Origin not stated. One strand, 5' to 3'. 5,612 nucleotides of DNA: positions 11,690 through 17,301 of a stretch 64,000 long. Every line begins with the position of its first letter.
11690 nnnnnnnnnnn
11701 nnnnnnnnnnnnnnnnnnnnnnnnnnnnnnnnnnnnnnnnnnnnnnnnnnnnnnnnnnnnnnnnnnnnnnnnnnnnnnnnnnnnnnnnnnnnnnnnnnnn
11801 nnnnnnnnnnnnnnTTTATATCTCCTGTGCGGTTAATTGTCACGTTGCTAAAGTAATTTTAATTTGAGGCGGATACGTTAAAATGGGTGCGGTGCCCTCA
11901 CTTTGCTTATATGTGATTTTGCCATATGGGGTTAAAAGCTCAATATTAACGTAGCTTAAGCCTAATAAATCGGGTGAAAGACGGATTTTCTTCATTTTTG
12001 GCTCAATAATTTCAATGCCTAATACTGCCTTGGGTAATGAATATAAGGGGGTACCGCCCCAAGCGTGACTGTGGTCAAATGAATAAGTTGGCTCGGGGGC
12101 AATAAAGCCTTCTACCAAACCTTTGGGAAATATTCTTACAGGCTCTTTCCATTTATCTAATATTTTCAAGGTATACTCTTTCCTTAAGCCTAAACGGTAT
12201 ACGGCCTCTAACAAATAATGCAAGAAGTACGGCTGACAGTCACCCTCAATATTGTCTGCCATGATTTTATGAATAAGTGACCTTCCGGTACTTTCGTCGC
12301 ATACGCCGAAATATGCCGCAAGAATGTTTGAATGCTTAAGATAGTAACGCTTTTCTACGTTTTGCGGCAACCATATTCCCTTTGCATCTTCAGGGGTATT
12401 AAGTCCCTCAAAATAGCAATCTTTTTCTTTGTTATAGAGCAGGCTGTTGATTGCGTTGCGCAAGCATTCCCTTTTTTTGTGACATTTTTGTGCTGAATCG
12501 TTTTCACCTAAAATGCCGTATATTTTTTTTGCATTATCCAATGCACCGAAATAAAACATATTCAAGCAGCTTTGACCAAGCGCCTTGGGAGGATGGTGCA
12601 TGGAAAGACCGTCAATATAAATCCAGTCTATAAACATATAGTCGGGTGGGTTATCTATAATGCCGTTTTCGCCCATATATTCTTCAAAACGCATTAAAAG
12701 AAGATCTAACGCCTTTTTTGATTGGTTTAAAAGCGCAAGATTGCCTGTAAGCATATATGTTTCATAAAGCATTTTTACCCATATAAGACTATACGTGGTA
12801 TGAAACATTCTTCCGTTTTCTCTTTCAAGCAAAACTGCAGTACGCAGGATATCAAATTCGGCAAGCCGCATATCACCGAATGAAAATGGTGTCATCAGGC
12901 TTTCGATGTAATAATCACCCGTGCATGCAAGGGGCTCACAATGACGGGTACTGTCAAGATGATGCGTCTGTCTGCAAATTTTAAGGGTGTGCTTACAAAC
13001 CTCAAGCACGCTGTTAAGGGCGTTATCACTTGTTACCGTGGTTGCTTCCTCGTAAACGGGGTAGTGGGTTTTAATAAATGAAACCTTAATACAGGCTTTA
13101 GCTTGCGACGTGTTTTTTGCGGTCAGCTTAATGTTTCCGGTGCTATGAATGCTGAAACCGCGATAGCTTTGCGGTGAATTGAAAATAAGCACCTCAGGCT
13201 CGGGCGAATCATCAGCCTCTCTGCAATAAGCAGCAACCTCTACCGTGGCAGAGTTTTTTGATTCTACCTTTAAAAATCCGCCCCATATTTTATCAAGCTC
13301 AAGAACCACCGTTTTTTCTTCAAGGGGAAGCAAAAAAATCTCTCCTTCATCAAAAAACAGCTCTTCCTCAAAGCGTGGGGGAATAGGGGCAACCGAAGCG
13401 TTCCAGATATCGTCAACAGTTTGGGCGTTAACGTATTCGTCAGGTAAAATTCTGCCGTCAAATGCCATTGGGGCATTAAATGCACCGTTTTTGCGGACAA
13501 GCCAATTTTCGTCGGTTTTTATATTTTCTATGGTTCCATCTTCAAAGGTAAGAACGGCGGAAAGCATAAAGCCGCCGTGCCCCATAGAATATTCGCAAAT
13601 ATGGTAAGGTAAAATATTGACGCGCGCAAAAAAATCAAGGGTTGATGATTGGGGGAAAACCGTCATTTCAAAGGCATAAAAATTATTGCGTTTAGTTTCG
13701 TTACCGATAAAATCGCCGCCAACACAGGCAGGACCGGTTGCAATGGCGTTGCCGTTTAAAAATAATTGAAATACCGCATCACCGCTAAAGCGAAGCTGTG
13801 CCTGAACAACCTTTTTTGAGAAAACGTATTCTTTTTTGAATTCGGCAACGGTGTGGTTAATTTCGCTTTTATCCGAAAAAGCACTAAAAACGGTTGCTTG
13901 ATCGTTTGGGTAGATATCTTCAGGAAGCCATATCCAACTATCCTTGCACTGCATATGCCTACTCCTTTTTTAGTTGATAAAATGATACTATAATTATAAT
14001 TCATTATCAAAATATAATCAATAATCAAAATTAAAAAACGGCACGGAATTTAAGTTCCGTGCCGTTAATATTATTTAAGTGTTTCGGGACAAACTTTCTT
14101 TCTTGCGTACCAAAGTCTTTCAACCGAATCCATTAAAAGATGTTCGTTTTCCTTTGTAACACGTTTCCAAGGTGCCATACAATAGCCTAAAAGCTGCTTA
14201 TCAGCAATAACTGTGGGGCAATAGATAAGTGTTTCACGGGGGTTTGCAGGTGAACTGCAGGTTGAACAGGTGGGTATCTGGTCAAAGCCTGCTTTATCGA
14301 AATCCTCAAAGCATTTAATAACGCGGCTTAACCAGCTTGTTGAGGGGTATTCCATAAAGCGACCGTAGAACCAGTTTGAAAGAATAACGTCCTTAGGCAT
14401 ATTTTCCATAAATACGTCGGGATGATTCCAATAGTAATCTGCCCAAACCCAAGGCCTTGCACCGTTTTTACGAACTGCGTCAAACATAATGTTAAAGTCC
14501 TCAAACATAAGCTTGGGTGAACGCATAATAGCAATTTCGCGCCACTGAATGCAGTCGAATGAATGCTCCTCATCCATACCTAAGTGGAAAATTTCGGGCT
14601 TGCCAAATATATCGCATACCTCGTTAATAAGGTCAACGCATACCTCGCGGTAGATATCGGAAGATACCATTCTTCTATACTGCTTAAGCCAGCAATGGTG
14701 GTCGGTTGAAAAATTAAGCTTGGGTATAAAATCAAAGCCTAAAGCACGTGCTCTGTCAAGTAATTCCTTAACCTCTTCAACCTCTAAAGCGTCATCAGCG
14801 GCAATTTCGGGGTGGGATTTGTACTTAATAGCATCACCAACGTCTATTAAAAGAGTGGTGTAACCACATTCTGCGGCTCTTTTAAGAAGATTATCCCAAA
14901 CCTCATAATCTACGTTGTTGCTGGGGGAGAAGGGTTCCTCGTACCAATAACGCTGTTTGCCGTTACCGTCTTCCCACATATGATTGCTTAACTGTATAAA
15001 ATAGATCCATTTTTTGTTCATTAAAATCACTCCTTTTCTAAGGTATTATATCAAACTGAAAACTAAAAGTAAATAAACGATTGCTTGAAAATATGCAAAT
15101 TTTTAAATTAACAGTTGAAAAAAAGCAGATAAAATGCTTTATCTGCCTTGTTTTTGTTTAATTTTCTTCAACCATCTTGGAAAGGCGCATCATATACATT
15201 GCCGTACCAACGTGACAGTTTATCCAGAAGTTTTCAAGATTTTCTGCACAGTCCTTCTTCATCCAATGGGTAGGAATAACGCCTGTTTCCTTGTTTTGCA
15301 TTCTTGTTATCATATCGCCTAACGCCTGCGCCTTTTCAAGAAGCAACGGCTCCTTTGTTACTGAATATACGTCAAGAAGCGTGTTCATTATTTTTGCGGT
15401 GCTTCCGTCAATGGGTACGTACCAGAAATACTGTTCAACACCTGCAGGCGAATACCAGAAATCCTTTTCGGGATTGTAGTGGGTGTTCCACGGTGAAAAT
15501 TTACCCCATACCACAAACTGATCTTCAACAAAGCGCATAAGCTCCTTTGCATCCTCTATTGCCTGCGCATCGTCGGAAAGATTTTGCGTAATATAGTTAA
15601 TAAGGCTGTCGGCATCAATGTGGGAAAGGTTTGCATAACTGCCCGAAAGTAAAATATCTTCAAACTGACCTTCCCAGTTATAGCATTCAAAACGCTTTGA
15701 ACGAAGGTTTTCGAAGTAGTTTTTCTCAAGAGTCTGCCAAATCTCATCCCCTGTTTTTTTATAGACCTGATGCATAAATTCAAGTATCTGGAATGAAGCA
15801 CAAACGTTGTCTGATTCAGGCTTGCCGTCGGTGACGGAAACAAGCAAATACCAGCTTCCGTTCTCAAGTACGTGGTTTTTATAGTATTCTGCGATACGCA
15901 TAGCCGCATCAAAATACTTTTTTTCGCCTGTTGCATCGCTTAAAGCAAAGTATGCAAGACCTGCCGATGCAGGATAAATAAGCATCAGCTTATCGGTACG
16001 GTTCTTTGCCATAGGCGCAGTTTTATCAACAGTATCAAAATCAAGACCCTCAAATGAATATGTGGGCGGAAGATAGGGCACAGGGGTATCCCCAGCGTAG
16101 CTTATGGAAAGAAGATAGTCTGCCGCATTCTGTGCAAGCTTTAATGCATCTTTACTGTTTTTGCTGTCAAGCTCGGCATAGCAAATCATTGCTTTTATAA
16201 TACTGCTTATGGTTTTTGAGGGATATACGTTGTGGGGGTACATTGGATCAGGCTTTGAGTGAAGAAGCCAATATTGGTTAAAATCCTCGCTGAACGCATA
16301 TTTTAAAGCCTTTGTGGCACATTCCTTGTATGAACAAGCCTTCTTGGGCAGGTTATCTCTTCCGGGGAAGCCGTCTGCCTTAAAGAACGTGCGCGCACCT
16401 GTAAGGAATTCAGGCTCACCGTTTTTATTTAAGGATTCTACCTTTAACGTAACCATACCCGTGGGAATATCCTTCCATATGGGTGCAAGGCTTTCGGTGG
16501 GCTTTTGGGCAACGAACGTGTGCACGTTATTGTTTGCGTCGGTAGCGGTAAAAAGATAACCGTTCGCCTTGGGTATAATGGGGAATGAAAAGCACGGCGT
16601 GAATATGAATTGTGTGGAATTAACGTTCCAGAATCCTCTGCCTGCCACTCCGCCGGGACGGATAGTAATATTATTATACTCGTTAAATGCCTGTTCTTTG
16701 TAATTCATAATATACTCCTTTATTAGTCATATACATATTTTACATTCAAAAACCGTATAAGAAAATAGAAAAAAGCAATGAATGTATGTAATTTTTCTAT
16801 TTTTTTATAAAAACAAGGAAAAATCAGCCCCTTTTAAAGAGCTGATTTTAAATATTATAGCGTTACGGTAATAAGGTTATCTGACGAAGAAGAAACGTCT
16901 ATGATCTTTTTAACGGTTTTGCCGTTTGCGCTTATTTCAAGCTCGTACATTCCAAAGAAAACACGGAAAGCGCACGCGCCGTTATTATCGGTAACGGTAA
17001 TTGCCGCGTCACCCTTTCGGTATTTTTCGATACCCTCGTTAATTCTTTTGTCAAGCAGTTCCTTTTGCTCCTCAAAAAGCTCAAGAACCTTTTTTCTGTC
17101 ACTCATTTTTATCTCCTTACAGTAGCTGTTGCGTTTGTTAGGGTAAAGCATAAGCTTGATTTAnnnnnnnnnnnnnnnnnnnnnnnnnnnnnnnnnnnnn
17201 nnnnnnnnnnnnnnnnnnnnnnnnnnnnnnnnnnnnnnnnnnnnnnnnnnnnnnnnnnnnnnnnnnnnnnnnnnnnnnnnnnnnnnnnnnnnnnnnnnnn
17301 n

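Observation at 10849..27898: All three premature stops in otherwise intact genes are amber (TAG): recent nonsense pseudogenes or amber read-through/suppression?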

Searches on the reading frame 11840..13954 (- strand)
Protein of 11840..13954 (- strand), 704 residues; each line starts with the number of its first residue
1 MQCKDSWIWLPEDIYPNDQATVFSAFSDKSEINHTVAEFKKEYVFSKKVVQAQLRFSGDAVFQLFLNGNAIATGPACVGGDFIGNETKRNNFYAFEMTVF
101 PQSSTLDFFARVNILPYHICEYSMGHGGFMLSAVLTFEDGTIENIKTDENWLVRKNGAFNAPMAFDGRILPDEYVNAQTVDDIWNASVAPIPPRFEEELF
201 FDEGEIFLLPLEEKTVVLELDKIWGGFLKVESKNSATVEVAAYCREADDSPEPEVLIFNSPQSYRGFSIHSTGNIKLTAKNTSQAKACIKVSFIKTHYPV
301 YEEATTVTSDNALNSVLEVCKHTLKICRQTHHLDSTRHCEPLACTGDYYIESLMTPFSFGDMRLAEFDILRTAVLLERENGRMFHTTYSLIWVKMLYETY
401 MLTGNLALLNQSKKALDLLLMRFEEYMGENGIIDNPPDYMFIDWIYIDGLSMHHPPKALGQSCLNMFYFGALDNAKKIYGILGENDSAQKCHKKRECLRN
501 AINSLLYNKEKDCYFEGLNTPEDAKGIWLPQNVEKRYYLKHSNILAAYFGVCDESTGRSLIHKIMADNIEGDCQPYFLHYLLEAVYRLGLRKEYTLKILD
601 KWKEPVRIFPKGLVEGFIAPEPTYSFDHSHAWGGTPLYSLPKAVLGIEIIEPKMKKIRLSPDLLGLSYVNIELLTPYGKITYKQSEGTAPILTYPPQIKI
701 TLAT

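Call 10: search_protein_families(library=pfam, proteins=[window:11840-13954:-])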
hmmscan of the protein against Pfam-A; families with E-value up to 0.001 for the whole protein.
window:11840-13954:- (704 aa): 2 families
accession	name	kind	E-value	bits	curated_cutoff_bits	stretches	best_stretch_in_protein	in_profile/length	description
PF17389.8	Bac_rhamnosid6H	-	1.3e-05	25.1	24.5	1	305-555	5-240/339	Bacterial alpha-L-rhamnosidase 6 hairpin glycosidase domain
PF08531.16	Bac_rhamnosid_N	-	0.00098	19.4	25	0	120-167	80-125/172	Alpha-L-rhamnosidase N-terminal domain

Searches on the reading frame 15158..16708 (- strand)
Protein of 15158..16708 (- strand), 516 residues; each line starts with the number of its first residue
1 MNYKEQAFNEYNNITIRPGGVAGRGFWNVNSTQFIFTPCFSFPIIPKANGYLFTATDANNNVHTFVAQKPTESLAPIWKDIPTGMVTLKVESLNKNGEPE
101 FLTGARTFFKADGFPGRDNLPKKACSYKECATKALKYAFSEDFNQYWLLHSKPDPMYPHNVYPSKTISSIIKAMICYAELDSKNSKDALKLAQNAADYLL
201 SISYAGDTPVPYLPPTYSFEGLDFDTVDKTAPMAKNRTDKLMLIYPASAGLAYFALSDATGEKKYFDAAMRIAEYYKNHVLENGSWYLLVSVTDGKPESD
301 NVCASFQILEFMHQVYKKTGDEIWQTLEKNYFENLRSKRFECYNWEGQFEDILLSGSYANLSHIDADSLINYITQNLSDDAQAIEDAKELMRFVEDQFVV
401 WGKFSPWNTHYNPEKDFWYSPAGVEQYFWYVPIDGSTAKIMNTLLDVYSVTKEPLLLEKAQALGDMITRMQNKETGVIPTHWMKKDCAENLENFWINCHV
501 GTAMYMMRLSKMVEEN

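Call 10: search_protein_families(library=pfam, proteins=[window:15158-16708:-])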
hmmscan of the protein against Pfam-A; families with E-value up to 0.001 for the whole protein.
window:15158-16708:- (516 aa): 2 families
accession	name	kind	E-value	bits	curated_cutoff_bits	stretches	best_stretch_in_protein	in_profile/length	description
PF01532.26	Glyco_hydro_47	-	4.4e-07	29.7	22.9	0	180-298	93-204/455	Glycosyl hydrolase family 47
PF07944.18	Beta-AFase-like_GH127_cat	-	0.00055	19.5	24.9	0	434-506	57-126/376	Beta-L-arabinofuranosidase, GH127 catalytic domain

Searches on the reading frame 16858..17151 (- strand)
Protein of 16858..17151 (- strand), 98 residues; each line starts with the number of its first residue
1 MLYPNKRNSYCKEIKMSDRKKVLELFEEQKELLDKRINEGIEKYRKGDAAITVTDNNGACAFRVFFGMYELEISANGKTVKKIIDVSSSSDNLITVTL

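Call 51: search_protein_families(library=pfam, proteins=[window:16858-17151:-], max_evalue=0.01)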
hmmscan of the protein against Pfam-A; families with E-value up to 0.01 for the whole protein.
window:16858-17151:- (98 aa): 0 families
